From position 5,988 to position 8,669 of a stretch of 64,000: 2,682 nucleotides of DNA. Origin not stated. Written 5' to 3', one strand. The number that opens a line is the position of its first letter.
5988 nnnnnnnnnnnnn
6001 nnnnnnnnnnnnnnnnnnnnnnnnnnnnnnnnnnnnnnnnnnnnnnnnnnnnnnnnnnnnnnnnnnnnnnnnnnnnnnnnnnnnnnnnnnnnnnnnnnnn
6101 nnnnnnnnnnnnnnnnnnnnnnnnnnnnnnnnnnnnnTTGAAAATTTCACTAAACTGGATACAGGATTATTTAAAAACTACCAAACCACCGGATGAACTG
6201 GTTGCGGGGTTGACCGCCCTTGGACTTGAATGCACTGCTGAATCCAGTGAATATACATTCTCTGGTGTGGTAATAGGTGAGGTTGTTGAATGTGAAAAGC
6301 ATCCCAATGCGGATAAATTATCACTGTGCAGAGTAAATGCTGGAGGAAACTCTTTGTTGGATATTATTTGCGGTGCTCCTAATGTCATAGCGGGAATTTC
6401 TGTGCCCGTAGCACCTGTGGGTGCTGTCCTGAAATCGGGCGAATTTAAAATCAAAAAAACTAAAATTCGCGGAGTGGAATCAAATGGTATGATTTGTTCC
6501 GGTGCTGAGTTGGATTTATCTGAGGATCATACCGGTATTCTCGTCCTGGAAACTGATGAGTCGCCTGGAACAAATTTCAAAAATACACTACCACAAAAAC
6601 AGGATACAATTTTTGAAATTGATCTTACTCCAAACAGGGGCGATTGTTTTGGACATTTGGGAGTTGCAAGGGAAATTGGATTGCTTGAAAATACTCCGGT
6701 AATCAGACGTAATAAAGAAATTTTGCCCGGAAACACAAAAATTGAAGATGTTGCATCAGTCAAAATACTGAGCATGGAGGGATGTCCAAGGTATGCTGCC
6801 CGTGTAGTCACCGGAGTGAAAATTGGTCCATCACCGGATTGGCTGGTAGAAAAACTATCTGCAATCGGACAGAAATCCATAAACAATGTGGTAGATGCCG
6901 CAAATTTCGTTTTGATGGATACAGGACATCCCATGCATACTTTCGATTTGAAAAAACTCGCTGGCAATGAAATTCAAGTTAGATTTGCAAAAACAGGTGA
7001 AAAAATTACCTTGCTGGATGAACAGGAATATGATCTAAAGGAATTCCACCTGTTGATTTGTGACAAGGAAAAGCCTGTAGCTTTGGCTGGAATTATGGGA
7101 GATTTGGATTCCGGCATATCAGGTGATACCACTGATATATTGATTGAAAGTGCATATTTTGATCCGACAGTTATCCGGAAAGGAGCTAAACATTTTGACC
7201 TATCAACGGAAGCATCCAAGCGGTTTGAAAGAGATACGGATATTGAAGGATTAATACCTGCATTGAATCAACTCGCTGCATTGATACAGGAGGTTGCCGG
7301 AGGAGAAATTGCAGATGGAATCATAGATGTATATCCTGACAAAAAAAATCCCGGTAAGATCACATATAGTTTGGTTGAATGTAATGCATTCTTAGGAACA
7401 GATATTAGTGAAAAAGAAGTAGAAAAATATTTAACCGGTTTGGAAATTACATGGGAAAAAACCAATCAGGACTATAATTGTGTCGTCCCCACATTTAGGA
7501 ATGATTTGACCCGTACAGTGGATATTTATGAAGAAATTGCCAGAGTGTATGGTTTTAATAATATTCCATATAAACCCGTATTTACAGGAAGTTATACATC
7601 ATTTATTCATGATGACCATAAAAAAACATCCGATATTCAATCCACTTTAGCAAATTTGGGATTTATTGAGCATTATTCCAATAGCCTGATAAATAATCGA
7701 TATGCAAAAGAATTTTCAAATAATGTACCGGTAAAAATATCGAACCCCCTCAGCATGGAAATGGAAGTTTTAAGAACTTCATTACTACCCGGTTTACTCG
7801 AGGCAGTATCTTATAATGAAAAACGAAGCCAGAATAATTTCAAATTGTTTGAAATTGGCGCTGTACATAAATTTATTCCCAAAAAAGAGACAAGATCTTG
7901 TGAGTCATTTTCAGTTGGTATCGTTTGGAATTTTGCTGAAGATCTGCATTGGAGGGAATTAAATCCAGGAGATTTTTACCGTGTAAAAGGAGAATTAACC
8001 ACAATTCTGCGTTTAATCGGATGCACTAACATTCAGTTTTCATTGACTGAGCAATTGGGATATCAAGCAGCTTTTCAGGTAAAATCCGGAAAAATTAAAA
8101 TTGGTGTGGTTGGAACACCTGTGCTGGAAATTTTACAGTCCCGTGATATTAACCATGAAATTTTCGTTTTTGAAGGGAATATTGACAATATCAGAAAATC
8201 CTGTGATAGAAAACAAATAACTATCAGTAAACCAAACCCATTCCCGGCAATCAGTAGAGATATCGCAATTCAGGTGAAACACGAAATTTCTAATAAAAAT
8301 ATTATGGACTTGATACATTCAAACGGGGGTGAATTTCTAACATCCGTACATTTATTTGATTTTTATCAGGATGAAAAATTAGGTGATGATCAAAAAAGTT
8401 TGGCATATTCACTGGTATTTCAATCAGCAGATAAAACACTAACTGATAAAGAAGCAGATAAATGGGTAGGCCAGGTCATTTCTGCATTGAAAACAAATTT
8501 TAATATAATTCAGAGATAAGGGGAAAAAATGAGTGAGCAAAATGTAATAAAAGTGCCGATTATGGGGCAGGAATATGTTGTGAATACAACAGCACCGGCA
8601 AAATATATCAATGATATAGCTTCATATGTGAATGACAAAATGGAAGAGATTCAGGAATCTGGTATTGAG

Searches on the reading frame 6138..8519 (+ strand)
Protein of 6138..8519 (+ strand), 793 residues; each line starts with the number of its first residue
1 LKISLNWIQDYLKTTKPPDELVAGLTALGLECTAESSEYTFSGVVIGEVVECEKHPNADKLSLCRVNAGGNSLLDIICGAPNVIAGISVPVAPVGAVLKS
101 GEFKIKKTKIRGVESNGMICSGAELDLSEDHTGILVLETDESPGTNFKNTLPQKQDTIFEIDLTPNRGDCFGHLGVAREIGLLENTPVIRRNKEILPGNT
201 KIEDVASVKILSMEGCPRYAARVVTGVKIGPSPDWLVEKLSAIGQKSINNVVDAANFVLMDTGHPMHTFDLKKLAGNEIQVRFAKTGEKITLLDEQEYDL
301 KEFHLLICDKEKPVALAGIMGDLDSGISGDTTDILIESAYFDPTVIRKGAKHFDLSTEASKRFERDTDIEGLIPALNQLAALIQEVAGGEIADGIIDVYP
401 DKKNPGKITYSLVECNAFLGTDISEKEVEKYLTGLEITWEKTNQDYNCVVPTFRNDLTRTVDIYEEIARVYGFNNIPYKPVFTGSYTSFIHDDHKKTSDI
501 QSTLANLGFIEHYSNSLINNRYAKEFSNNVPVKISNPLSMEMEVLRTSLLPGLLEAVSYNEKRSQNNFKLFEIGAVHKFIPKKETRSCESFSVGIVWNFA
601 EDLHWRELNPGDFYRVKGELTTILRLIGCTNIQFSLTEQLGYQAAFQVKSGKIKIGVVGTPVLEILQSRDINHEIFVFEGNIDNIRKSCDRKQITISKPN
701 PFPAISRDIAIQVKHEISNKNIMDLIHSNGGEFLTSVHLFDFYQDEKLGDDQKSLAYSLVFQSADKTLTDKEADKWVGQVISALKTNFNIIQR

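Call 56: search_protein_families(library=pfam, proteins=[window:6138-8519:+], max_evalue=0.00001)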
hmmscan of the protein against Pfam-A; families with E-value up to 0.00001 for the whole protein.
window:6138-8519:+ (793 aa): 5 families
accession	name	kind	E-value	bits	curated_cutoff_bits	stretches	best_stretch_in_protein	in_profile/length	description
PF03483.22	B3_4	-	3.6e-65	219.2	29.3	1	216-388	2-174/174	B3/4 domain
PF17759.6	tRNA_synthFbeta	-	2.3e-33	115.9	22.4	1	492-679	17-211/214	Phenylalanyl tRNA synthetase beta chain CLM domain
PF03147.19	FDX-ACB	-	2.4e-27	95.7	31.1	1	702-793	3-94/94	Ferredoxin-fold anticodon binding domain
PF01588.26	tRNA_bind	-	1.1e-22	80.4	27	1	44-145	1-95/96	Putative tRNA binding domain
PF03484.21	B5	-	2.7e-21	76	28.6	1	408-473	1-67/67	tRNA synthetase B5 domain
